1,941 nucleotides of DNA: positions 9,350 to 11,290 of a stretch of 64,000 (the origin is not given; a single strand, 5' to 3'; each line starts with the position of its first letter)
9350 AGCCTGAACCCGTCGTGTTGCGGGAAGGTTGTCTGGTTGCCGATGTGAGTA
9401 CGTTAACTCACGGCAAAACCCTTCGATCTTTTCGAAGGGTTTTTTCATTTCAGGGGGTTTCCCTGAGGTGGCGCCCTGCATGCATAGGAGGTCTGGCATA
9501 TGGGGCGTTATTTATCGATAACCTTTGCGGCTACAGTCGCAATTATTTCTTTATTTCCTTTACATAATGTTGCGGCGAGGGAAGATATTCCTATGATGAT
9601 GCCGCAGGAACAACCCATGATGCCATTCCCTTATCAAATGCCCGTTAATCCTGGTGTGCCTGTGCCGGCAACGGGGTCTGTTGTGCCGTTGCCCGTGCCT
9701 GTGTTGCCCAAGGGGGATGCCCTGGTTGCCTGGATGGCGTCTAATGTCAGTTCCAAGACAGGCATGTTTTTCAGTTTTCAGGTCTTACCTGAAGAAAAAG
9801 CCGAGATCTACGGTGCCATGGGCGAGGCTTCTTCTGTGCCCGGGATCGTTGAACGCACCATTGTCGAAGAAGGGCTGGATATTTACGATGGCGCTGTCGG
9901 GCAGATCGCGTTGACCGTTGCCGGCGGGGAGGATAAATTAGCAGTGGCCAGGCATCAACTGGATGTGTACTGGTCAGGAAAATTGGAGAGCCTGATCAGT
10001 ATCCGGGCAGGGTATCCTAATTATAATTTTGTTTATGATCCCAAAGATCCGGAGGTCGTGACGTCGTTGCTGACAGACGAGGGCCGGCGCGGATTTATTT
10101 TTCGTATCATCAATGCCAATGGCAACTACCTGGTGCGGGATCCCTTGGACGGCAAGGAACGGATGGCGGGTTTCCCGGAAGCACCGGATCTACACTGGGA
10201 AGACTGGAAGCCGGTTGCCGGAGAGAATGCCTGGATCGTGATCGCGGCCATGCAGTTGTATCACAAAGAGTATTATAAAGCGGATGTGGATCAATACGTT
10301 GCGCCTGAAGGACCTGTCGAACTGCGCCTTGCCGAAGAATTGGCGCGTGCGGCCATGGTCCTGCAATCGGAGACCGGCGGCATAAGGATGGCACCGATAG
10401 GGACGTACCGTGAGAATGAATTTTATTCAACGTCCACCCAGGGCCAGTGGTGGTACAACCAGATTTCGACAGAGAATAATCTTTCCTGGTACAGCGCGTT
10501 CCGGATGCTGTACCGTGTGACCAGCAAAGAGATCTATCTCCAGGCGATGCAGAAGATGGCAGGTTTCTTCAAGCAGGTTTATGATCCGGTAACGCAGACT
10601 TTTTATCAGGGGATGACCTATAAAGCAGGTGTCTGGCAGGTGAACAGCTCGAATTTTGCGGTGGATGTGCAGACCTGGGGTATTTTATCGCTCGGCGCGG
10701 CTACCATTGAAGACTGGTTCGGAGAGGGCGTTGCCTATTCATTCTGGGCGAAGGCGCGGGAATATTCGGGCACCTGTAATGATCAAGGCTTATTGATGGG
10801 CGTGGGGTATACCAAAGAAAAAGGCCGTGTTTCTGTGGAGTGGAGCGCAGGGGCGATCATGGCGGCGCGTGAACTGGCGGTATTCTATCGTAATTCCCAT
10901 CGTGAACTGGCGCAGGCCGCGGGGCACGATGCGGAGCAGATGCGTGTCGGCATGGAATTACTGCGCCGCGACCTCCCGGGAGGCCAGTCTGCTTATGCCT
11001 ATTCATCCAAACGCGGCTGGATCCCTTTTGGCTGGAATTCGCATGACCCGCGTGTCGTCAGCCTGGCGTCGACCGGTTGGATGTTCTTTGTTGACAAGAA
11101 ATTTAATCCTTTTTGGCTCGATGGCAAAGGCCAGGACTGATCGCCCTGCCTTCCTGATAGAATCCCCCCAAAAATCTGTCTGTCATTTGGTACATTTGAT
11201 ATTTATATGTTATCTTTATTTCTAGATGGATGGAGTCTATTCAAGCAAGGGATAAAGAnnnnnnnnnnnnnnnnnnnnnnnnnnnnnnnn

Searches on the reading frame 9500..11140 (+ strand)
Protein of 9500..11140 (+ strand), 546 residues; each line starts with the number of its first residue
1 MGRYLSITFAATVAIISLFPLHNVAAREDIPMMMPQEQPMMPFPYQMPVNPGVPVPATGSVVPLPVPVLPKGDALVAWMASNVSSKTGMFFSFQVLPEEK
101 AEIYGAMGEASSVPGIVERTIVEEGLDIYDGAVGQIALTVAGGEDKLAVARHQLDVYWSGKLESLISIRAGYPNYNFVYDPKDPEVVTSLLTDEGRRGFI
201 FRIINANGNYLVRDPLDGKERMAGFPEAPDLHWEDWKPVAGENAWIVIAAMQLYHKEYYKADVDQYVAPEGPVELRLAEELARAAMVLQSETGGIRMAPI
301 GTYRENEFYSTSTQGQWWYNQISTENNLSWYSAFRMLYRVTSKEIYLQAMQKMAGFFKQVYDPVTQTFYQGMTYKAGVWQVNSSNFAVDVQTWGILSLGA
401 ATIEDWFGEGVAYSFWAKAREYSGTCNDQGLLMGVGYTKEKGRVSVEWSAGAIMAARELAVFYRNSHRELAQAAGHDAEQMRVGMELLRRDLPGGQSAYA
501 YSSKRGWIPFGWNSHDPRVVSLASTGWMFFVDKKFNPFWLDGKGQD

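Call 7: search_protein_families(library=pfam, proteins=[window:9500-11140:+], max_evalue=0.01)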
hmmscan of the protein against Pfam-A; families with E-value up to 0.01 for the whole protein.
window:9500-11140:+ (546 aa): 0 families

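Call 8: find_homologous_proteins(query=window:9500-11140:+)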
Query window:9500-11140:+ (546 aa): 198 proteins with E <= 0.001 among 8000 candidates; the best 120 are listed.
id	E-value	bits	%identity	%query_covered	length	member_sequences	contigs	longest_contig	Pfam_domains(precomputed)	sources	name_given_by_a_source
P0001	0.0e+0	1263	100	100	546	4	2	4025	-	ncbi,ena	-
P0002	1.6e-264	897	72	100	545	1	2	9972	-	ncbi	ncbi:MAG: hypothetical protein WCI27_05100 [Candidatus Omnitrophota bacterium]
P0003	2.2e-223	761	64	95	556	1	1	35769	-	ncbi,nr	ncbi:MAG: hypothetical protein HQL19_01105 [Candidatus Omnitrophica bacterium]|nr:hypothetical prote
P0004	8.8e-216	736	60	97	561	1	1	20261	-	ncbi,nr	ncbi:MAG: hypothetical protein HQL20_09170 [Candidatus Omnitrophica bacterium]|nr:hypothetical prote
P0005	1.6e-212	725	59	100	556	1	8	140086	-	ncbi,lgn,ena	-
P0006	4.9e-211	720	61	98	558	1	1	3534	-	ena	-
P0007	2.9e-207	708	60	98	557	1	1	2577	-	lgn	-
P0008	2.9e-203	694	56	99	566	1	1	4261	-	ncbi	-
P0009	7.1e-203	693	58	99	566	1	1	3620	-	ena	-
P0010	4.2e-199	681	56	97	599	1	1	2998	-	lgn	-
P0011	6.5e-199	680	57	95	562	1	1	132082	-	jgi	jgi:hypothetical protein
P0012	2.6e-197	675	60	86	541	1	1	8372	-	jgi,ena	-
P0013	5.2e-190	651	70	72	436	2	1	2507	PF02681.21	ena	-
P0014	8.5e-184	630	62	81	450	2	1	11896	-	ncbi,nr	ncbi:MAG: hypothetical protein HQL22_09885 [Candidatus Omnitrophica bacterium]|nr:hypothetical prote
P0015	4.8e-181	621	55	87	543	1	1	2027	-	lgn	-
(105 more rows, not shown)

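Call 9: find_related_loci(query=window:9500-11140:+, collection=genome_contigs, flank=6000)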
Query window:9500-11140:+ (546 aa) in genome_contigs; peptide patterns used: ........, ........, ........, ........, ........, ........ (x = any residue, [..] = any of these).
38 stretches matched a pattern; 1 encode a relative of the query (tblastn E <= 1e-3); 1 distinct loci.
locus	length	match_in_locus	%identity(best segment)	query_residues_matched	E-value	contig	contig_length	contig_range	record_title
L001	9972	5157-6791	72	1-544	0e+0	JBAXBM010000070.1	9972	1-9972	MAG: Candidatus Omnitrophota bacterium isolate ELA167 MAG167_70, whole genome shotgun sequence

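Call 12: find_related_loci(query=A1, collection=metagenome_contigs, flank=3000)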
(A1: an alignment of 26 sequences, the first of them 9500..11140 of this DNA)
Query A1 (546 aa) in metagenome_contigs; peptide patterns used: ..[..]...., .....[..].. (x = any residue, [..] = any of these).
179 stretches matched a pattern; 77 encode a relative of the query (tblastn E <= 1e-3); 75 distinct loci.
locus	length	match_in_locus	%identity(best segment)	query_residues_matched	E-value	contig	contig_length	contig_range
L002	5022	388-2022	72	1-544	0e+0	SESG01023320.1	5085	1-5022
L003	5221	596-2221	66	1-545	0e+0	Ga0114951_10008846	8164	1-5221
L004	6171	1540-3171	55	3-543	0e+0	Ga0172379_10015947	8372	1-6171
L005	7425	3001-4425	56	70-540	1e-178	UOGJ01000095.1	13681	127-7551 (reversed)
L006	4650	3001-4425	56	66-540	9e-178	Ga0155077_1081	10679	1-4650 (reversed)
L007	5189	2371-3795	56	66-540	1e-180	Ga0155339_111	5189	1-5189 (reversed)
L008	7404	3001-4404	55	75-540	1e-174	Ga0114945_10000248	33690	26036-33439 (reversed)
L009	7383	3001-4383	57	75-540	2e-171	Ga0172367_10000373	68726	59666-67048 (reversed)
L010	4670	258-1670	52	75-543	2e-169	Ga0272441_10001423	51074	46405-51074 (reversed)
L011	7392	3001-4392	53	79-540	4e-166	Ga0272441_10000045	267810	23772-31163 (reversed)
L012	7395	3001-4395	53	71-540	1e-165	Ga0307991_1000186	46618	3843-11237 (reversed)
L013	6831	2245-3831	51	30-540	2e-164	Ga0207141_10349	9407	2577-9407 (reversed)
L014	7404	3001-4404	53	75-541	3e-162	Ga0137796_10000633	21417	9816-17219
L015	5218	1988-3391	53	75-540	5e-163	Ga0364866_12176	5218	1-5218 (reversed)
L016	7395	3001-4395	56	75-544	1e-160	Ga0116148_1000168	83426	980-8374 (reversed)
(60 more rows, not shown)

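Call 31: search_solved_structures(query=A1, max_evalue=1)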
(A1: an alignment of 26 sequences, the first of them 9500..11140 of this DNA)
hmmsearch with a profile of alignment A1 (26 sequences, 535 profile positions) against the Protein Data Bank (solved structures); distinct sequences matched with E-value up to 1: 0.

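Call 41: find_encoding_contigs(protein=P0003, flank=3000, max_places=1)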
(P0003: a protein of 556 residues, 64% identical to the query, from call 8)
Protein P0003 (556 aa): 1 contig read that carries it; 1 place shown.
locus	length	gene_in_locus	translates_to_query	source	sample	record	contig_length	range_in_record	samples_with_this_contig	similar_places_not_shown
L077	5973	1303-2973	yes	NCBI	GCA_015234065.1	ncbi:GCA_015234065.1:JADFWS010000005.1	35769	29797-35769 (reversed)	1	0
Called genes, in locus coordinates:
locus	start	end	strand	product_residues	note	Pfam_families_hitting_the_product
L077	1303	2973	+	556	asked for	-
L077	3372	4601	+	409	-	-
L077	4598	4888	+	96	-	-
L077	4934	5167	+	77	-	-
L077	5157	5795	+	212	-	PF05309:TraE, PF11444:DUF2895 (weak)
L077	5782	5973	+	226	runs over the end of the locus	-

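Call 42: find_encoding_contigs(protein=P0004, flank=3000, max_places=1)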
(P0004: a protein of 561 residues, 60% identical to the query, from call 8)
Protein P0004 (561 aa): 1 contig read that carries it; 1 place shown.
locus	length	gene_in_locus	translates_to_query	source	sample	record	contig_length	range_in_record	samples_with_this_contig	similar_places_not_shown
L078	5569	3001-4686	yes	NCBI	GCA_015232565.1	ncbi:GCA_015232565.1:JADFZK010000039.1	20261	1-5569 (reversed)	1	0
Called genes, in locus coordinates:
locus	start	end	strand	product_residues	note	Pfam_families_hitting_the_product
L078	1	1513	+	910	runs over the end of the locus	PF12419:DUF3670, PF00176:SNF2-rel_dom, PF04851:ResIII (weak), PF00271:Helicase_C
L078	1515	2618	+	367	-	-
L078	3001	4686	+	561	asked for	-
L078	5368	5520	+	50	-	PF00056:Ldh_1_N (weak)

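Call 43: find_encoding_contigs(protein=P0005, flank=3000, max_places=1)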
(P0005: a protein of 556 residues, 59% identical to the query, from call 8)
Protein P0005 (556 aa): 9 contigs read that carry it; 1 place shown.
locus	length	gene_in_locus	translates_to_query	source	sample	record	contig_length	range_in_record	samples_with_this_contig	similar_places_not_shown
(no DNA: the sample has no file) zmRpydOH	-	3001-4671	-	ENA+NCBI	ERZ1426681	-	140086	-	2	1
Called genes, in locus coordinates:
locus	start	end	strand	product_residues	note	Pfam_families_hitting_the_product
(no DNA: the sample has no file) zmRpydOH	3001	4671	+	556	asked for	-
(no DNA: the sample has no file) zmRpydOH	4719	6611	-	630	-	PF00239:Resolvase, PF07508:Recombinase, PF13408:Zn_ribbon_recom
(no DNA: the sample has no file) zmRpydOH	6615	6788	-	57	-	-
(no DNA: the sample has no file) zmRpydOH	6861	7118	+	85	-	PF15731:MqsA_antitoxin (weak), PF13560:HTH_31, PF12844:HTH_19, PF01381:HTH_3, PF13443:HTH_26 (weak)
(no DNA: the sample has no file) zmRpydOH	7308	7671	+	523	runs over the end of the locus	PF11074:DUF2779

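Call 44: find_encoding_contigs(protein=P0006, flank=3000, max_places=1)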
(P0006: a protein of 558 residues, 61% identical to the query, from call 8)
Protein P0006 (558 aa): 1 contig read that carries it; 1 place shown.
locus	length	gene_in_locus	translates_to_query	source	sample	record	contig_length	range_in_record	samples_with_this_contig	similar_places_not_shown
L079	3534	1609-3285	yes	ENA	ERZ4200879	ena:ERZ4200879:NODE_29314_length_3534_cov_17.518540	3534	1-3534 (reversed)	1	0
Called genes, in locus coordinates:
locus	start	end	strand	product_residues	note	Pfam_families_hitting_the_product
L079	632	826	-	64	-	-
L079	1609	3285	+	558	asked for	-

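Call 45: find_encoding_contigs(protein=P0007, flank=3000, max_places=1)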
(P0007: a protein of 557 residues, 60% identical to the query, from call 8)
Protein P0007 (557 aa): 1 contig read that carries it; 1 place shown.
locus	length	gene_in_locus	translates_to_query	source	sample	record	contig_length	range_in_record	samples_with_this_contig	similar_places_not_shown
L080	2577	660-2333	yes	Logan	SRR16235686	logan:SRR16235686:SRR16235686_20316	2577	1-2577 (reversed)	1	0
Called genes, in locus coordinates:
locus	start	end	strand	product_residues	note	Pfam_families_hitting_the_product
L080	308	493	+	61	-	-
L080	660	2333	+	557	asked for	-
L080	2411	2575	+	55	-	?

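Call 46: find_encoding_contigs(protein=P0008, flank=3000, max_places=1)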
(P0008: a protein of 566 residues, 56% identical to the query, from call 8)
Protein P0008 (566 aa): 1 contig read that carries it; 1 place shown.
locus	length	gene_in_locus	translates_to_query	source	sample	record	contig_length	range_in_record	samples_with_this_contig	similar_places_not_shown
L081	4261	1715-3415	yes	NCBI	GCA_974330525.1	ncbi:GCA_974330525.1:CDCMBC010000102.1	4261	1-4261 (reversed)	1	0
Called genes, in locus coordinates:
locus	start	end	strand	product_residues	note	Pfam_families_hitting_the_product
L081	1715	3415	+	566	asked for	-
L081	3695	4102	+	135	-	-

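Call 47: find_encoding_contigs(protein=P0009, flank=3000, max_places=1)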
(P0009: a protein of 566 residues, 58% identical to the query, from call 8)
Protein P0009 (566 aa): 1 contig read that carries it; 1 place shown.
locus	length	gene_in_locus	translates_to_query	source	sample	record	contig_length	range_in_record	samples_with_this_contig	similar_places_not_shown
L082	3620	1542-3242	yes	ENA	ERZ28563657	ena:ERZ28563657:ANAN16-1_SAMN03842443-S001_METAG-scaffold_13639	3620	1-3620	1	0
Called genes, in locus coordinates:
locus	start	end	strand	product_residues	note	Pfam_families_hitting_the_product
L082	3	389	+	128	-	?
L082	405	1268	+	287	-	PF00072:Response_reg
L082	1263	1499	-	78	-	-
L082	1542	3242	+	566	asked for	-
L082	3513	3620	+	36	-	?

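Call 48: find_encoding_contigs(protein=P0011, flank=3000, max_places=1)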
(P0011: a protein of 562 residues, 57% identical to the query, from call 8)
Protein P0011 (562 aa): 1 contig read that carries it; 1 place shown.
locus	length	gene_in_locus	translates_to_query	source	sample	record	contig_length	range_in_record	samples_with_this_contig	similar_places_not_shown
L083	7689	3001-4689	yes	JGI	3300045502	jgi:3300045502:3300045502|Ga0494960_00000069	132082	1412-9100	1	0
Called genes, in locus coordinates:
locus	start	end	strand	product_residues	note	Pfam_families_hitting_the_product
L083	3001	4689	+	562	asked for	-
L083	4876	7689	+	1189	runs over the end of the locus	PF01855:POR_N, PF17147:PFOR_II, PF01558:POR, PF10371:EKR, PF12838:Fer4_7, PF13183:Fer4_8, PF13187:Fer4_9, PF13237:Fer4_10, +9 more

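Call 49: predict_structure(alignment_id=A1)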
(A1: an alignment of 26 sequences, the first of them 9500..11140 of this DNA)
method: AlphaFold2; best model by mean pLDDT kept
length: 546 residues; sequences in the alignment: 26
mean_pLDDT: 84.1   pTM: 0.84
mean pLDDT of the five models: 84.1, 82.9, 82.4, 75.4, 74.9
residues with pLDDT >= 90: 338; 70-90: 105; 50-70: 41; < 50: 62
segments of 3 or more residues with pLDDT < 50: 25-69, 305-310, 506-511
pLDDT, mean of each block of 10 residues (from residue 1): 70 79 44 32 32 36 41 92 96 94 89 86 92 98 96 95 84 68 88 92 90 90 71 72 97 97 93 97 97 94 51 71 97 98 98 98 95 92 90 97 97 97 94 90 89 98 97 98 93 92 54 71 97 96 64
secondary structure, 60 per line:
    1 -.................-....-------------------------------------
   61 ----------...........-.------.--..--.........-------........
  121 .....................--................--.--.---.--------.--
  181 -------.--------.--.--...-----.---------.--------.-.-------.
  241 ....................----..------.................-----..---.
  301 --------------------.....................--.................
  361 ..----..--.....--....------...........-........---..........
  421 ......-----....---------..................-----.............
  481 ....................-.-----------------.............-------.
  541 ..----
elements in order: H2-18 H20-23 H71-81 H97-105 H113-124 E125-127 H128-141 H144-159 E203-205 H240-258 H273-288 E321-323 H324-341 H344-360 E371-375 E378-381 H388-398 H400-407 H411-423 E424-426 E432-435 H446-462 H468-488 E489-492 E496-500 H522-532

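Call 53: fold_search(model_id=the predicted structure, library=pdb)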
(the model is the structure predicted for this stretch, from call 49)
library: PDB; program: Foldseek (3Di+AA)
matches with E <= 10: 662; with E <= 0.001: 176
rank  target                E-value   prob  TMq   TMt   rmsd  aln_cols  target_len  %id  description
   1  8h1l_B                5.4e-08  1.00  0.46  0.57   8.2       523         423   11  Crystal structure of glucose-2-epimerase in complex with D-Glucitol from Runella slithyformis Runsl_4512 (released 2023-07-12)
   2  8h1l_C                9.3e-08  1.00  0.46  0.58   7.8       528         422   10  Crystal structure of glucose-2-epimerase in complex with D-Glucitol from Runella slithyformis Runsl_4512 (released 2023-07-12)
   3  8h1l_A                2.3e-07  1.00  0.46  0.58   7.6       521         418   11  Crystal structure of glucose-2-epimerase in complex with D-Glucitol from Runella slithyformis Runsl_4512 (released 2023-07-12)
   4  8h1n                  3.7e-07  1.00  0.45  0.57   8.5       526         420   12  Crystal structure of glucose-2-epimerase mutant_D254A in complex with D-Glucitol from Runella slithyformis Runsl_4512 (released 2023-07-12)
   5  8h1l_D                3.9e-07  1.00  0.45  0.57   7.9       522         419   11  Crystal structure of glucose-2-epimerase in complex with D-Glucitol from Runella slithyformis Runsl_4512 (released 2023-07-12)
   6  5x32_A                5.0e-07  1.00  0.50  0.69   6.1       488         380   11  Crystal structure of D-mannose isomerase (released 2018-02-07)
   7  7qsj_A                5.2e-07  1.00  0.44  0.66   8.0       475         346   12  Methylmannose polysaccharide hydrolase MmpH from M. hassiacum (released 2023-01-25)
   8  8h1k                  6.1e-07  1.00  0.45  0.57   8.3       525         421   12  Crystal structure of glucose-2-epimerase from Runella slithyformis Runsl_4512 (released 2023-07-12)
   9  3vw5_A                7.4e-07  1.00  0.49  0.65   6.4       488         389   11  Crystal structure of sugar epimerase from ruminal bacterium (released 2013-06-26)
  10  5zhb_A                9.0e-07  1.00  0.49  0.67   6.0       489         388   11  Structure of Cellobiose 2-Epimerase from Bacillus thermoamylovorans B4167 (released 2019-06-19)
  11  5x32_B                1.2e-06  1.00  0.50  0.67   6.2       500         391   10  Crystal structure of D-mannose isomerase (released 2018-02-07)
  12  8wbu                  1.2e-06  1.00  0.47  0.63   6.9       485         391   10  The crystal structure of circular mannose with mutant H247F of the cellobiose 2-epimerase from Caldicellulosiruptor sacc (released 2023-10-25)
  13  4z4l                  1.2e-06  1.00  0.46  0.62   6.9       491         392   11  Crystal Structure of cellobiose 2-epimerase from Caldicellulosiruptor saccharolyticus DSM 8903 (released 2016-04-13)
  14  2afa_A                1.6e-06  1.00  0.46  0.59   8.1       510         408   12  Crystal Structure of putative NAG isomerase from Salmonella typhimurium (released 2005-08-16)
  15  8h1m                  1.6e-06  1.00  0.46  0.57   8.3       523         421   11  Crystal structure of glucose-2-epimerase mutant_D254A from Runella slithyformis Runsl_4512 (released 2023-07-12)
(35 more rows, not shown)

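Call 65: search_protein_families(library=pfam, proteins=[L016:23-2611:+, L016:4496-5308:+, L016:5721-7367:+, L001:615-1988:+, L001:2192-4888:+, L001:6907-7746:+, L001:7748-8695:+], max_evalue=0.001)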
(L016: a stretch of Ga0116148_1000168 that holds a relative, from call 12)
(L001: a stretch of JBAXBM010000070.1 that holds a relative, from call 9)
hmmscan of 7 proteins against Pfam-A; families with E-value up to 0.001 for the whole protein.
L016:23-2611:+ (862 aa): 11 families
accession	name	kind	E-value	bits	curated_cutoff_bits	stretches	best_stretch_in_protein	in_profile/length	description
PF00563.25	EAL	-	2.9e-69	233.5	31.3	1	606-838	3-235/236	EAL domain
PF00990.26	GGDEF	-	1.3e-47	162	23.8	1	427-584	1-160/161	Diguanylate cyclase, GGDEF domain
PF13426.13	PAS_9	-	2.7e-30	105.1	27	2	153-256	1-103/103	PAS domain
PF00989.32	PAS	-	4.4e-24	85.1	22.6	2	144-254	2-113/113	PAS fold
PF08447.18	PAS_3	-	1.7e-20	73.5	25.6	2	42-124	2-84/89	PAS fold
PF08448.16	PAS_4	-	5.7e-18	65.6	23.1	1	150-258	2-109/110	PAS fold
PF13185.12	GAF_2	-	6.2e-12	46.3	28.6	1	277-411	1-132/136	GAF domain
PF13188.13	PAS_8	-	1.8e-08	34.4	21.8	1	143-201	1-58/65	PAS domain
PF01590.32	GAF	-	1.5e-06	29.2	22.4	1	279-411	1-130/133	GAF domain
PF13492.12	GAF_3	-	5.8e-05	23.9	27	1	280-414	2-127/129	GAF domain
PF14598.12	PAS_11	-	0.00057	20.3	25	0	32-115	5-86/109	PAS domain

L016:4496-5308:+ (270 aa): 1 family
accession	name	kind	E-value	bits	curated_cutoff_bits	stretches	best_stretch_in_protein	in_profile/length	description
PF00072.30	Response_reg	-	3.5e-32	111.3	30.2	1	8-117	1-110/111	Response regulator receiver domain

L016:5721-7367:+ (548 aa): 13 families
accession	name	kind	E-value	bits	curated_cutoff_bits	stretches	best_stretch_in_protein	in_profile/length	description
PF13177.12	DNA_pol3_delta2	-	3.2e-48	164.2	27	1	21-177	2-159/161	DNA polymerase III, delta subunit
PF22608.2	DNAX_ATPase_lid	-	1.9e-14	53.6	27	1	183-223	2-42/49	DNA polymerase III clamp loader subunit, ATPase lid domain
PF12169.13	DNA_pol3_gamma3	-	2.1e-12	47.5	24.4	1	232-333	1-101/143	DNA polymerase III subunits gamma and tau domain III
PF20964.2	DnaX_C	-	3.9e-11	43.4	26.2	1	431-514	6-87/113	DNA polymerase III subunit tau, C-terminal domain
PF00004.35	AAA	-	4.3e-11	43.8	21.2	1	42-173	2-126/131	ATPase family associated with various cellular activities (AAA)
PF05496.18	RuvB_N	-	2.2e-07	31.2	27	1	11-73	2-68/159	Holliday junction DNA helicase RuvB P-loop domain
PF07728.20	AAA_5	-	1.7e-05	25.3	22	1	42-145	3-92/139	AAA domain (dynein-related subfamily)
PF13401.12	AAA_22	-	2.1e-05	25.3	27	1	40-156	7-122/130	AAA domain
PF21694.2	DNA_pol3_delta_C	-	7.6e-05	23.1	27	1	248-297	3-52/121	DNA polymerase III delta subunit, C-terminal domain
PF21960.2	RCF1-5-like_lid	-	0.00012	22.4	27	1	186-221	2-38/43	RCF1/5-like, AAA+ ATPase lid domain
PF13604.12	AAA_30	-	0.00016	21.9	27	1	29-145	11-114/191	AAA domain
PF13191.12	AAA_16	-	0.00073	20.5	32.6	0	18-86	2-73/167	AAA ATPase domain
PF03215.21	Rad17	-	0.00075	19.9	23.8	0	8-65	11-72/186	Rad17 P-loop domain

L001:615-1988:+ (457 aa): 1 family
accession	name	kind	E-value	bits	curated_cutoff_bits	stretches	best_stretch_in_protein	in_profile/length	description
PF02646.22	RmuC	-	1.6e-70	238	26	1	143-433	1-289/291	RmuC family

L001:2192-4888:+ (898 aa): 0 families

L001:6907-7746:+ (279 aa): 5 families
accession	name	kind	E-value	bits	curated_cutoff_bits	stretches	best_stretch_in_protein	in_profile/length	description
PF00456.26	Transketolase_N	-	2.8e-51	174.9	22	1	25-272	10-269/334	Transketolase, thiamine diphosphate binding domain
PF13292.11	DXP_synthase_N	-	2.6e-13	50.3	21.2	1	10-187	11-172/274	1-deoxy-D-xylulose-5-phosphate synthase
PF00676.26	E1_dh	-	3.5e-09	36.5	22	1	118-229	92-204/300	Dehydrogenase E1 component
PF09364.15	XFP_N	-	4.9e-07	29.3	23.7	1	105-230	120-245/364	XFP N-terminal domain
PF02775.26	TPP_enzyme_C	-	0.00018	21.7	21.9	1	123-187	26-83/151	Thiamine pyrophosphate enzyme, C-terminal TPP binding domain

L001:7748-8695:+ (315 aa): 3 families
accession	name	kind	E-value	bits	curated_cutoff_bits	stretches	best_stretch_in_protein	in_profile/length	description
PF02779.29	Transket_pyr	-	1.6e-40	139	27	1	7-169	4-172/174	Transketolase, pyrimidine binding domain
PF02780.25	Transketolase_C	-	1e-29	103.4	25.9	1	182-302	1-124/124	Transketolase, C-terminal domain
PF22613.1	Transketolase_C_1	-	1.6e-06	28.7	27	1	191-296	12-111/113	Transketolase-like TK C-terminal domain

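Call 72: search_protein_families(library=ncbifam, proteins=[window:9500-11140:+], max_evalue=0.01)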
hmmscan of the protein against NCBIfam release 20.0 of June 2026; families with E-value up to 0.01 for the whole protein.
window:9500-11140:+ (546 aa): 0 families
